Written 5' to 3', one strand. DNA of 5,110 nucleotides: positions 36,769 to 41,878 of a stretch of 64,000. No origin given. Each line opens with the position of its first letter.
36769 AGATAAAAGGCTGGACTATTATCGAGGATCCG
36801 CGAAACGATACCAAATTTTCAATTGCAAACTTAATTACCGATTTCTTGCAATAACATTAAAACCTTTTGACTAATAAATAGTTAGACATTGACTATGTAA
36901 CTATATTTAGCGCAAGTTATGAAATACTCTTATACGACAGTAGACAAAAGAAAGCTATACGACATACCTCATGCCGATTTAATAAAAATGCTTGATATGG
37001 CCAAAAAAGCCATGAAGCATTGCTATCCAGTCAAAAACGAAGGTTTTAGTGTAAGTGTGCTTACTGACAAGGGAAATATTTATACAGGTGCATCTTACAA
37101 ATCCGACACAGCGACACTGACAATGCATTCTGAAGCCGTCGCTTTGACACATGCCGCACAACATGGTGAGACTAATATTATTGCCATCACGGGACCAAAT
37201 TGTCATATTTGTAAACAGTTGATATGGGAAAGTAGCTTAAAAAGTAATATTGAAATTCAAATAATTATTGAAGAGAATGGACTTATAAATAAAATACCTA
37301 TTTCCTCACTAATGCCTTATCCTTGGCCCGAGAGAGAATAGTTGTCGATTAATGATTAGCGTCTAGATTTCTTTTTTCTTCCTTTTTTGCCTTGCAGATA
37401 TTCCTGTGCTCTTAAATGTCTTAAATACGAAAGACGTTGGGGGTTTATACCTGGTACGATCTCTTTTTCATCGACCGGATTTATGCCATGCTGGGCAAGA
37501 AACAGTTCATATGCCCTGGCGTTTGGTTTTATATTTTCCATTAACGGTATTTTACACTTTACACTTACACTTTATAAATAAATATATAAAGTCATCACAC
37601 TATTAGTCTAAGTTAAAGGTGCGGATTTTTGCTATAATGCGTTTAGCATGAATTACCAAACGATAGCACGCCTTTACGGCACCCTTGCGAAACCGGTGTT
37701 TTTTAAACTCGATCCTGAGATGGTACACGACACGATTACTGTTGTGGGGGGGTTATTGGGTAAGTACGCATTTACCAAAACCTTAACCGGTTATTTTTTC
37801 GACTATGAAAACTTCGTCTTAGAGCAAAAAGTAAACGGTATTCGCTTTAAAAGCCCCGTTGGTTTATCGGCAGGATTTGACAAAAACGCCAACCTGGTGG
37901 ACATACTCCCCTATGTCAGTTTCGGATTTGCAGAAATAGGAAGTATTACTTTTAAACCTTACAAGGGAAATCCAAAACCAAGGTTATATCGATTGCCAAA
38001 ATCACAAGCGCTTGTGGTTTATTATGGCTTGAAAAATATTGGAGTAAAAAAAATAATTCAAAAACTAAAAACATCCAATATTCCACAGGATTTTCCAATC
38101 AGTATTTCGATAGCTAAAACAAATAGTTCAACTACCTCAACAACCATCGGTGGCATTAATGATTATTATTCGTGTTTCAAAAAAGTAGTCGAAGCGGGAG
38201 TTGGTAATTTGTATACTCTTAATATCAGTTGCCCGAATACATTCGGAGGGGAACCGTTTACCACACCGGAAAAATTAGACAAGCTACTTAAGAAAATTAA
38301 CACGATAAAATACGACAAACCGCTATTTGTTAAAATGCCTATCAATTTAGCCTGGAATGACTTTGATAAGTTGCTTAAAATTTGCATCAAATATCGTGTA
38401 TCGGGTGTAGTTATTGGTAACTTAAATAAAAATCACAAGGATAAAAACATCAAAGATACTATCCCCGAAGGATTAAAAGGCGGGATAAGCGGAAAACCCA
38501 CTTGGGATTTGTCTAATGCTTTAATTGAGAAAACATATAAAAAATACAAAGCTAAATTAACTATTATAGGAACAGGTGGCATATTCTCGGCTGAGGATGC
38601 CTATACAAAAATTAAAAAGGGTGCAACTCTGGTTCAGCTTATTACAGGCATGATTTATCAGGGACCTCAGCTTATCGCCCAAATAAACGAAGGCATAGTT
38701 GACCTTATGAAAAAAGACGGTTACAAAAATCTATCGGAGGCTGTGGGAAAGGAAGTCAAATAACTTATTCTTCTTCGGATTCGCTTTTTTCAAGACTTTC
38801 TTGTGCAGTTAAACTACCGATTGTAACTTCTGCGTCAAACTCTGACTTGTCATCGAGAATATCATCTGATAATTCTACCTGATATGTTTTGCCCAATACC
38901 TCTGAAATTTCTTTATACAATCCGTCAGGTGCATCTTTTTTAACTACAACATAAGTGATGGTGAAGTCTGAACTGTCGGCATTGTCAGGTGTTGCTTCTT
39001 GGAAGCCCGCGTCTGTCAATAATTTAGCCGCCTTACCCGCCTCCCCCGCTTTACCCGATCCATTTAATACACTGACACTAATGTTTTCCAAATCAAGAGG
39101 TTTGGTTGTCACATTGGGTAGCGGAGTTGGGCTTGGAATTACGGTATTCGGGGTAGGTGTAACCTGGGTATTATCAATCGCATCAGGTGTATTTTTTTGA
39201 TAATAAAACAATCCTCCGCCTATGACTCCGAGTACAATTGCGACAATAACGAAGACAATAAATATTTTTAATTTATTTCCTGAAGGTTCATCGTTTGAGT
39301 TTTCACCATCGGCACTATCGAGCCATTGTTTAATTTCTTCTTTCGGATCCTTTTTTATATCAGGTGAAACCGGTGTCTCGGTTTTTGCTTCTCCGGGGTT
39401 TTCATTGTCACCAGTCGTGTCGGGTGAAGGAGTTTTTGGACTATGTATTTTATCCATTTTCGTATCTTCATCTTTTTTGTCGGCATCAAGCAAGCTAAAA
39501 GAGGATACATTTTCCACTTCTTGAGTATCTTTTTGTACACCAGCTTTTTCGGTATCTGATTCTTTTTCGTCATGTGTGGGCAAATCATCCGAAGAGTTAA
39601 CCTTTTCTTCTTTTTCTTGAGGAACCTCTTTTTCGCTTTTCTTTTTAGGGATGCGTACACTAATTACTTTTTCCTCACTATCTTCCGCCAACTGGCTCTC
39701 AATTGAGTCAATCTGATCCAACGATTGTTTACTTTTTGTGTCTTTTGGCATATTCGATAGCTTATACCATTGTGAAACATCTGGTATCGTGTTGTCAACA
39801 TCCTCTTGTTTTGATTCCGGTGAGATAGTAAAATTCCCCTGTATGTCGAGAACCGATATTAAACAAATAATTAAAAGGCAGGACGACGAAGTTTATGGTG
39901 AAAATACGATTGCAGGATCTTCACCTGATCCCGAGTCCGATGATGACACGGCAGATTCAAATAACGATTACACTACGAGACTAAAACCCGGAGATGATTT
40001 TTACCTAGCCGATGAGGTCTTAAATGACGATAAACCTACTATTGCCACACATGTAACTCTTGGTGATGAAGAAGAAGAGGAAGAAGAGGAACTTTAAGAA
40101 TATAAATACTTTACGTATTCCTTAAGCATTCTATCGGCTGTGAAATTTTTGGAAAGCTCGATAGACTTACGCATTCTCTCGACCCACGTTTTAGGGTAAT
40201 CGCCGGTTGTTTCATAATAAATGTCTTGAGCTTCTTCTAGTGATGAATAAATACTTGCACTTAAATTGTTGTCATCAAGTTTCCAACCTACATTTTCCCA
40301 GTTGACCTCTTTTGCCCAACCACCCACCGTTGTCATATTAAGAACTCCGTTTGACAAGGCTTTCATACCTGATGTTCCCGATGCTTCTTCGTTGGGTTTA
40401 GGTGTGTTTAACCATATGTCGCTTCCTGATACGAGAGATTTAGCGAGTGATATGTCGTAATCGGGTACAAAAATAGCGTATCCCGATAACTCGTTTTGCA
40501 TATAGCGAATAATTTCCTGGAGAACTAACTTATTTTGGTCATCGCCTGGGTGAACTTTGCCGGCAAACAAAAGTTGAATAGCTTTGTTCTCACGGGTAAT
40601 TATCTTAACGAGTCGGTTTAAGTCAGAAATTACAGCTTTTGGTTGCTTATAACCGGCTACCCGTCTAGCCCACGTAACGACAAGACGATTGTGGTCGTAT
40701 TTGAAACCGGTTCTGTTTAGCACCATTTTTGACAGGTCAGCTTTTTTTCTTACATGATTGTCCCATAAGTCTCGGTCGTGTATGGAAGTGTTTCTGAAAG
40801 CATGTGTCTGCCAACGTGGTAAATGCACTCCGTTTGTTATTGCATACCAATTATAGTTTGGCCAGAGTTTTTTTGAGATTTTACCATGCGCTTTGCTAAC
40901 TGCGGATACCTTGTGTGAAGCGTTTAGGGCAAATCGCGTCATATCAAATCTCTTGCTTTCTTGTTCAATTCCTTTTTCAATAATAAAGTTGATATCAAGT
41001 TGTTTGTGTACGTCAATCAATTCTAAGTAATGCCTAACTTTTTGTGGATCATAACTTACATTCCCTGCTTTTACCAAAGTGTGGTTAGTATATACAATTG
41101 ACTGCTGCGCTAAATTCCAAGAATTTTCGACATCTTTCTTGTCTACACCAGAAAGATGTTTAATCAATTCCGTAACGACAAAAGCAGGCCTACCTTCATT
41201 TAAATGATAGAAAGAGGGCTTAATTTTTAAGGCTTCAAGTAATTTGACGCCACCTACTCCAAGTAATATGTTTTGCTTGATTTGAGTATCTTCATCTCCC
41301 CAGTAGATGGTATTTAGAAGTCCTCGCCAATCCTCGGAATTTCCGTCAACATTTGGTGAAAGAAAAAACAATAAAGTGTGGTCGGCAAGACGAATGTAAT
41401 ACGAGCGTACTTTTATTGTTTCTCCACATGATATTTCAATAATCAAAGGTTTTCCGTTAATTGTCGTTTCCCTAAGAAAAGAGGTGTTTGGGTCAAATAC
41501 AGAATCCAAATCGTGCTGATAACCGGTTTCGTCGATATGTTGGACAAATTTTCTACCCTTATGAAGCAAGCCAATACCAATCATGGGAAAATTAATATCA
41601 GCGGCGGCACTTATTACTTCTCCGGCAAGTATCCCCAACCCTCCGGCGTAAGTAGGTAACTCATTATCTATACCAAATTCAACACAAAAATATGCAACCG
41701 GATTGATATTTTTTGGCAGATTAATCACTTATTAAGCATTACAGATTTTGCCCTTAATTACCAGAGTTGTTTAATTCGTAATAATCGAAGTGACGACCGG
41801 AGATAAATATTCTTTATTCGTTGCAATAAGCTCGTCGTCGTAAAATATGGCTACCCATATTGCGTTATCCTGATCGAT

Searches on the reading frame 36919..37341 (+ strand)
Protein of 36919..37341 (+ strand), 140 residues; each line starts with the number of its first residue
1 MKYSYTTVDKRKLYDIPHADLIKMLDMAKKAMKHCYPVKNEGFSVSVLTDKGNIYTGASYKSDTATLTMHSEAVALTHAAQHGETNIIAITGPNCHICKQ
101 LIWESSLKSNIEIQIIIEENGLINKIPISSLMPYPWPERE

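Call 15: search_protein_families(library=pfam, proteins=[window:36919-37341:+], max_evalue=0.0001)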
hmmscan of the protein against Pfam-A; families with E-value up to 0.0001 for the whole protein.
window:36919-37341:+ (140 aa): 1 family
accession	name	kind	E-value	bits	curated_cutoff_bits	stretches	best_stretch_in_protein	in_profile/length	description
PF00383.29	dCMP_cyt_deam_1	-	2.5e-09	37.4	25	1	23-108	6-96/102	Cytidine and deoxycytidylate deaminase zinc-binding region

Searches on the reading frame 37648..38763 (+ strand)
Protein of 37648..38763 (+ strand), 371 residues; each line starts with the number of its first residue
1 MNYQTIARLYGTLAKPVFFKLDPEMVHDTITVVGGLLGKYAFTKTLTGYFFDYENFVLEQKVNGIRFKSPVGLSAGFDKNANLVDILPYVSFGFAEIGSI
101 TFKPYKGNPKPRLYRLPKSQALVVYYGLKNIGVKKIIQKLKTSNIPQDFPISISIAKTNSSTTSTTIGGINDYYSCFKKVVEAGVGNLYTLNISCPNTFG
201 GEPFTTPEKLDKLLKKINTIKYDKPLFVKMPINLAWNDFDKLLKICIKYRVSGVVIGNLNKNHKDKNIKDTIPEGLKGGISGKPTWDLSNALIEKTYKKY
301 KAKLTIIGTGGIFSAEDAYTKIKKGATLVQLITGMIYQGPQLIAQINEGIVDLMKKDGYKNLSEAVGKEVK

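Call 15: search_protein_families(library=pfam, proteins=[window:37648-38763:+], max_evalue=0.0001)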
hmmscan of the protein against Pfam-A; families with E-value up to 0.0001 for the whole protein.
window:37648-38763:+ (371 aa): 1 family
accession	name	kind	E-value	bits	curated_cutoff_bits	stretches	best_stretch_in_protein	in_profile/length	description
PF01180.27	DHO_dh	-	8.8e-60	202.8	27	1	58-354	2-291/291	Dihydroorotate dehydrogenase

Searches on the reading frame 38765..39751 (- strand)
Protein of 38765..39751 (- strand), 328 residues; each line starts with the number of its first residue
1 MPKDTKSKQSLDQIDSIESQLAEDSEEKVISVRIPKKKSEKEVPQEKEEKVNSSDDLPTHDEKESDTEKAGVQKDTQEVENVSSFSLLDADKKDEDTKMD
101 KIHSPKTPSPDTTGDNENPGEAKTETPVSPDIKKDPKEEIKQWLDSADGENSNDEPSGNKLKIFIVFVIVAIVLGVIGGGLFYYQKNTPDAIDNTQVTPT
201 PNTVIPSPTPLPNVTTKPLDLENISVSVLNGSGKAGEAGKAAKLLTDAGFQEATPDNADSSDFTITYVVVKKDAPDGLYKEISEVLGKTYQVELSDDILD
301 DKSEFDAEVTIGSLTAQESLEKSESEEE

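Call 15: search_protein_families(library=pfam, proteins=[window:38765-39751:-], max_evalue=0.0001)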
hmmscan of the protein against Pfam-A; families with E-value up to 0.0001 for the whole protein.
window:38765-39751:- (328 aa): 1 family
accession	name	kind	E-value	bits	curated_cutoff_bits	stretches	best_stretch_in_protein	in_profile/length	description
PF13399.11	LytR_C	-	6.2e-10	40.3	22.2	1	224-290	2-66/86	LytR cell envelope-related transcriptional attenuator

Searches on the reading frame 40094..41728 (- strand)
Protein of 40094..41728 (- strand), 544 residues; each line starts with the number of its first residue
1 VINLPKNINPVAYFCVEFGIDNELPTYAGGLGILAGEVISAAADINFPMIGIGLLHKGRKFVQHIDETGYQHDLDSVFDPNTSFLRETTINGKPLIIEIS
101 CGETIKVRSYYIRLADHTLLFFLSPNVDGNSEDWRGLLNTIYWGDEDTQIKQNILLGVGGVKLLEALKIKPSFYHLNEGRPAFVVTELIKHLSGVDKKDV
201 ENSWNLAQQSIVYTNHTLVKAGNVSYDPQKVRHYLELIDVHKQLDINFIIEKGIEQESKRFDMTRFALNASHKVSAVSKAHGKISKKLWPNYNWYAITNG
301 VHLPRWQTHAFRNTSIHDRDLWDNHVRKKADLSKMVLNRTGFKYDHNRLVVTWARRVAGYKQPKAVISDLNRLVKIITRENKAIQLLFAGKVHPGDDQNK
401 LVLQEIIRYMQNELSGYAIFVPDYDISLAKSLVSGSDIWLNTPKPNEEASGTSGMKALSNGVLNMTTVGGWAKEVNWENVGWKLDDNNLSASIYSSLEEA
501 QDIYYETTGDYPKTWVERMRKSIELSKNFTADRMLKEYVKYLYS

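Call 9: search_protein_families(library=pfam, proteins=[window:40094-41728:-], max_evalue=0.00001)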
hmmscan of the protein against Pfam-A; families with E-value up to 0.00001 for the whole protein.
window:40094-41728:- (544 aa): 1 family
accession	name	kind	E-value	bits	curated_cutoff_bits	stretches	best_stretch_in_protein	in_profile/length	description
PF00343.26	Phosphorylase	-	3.8e-26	92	27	2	325-475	423-584/713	Carbohydrate phosphorylase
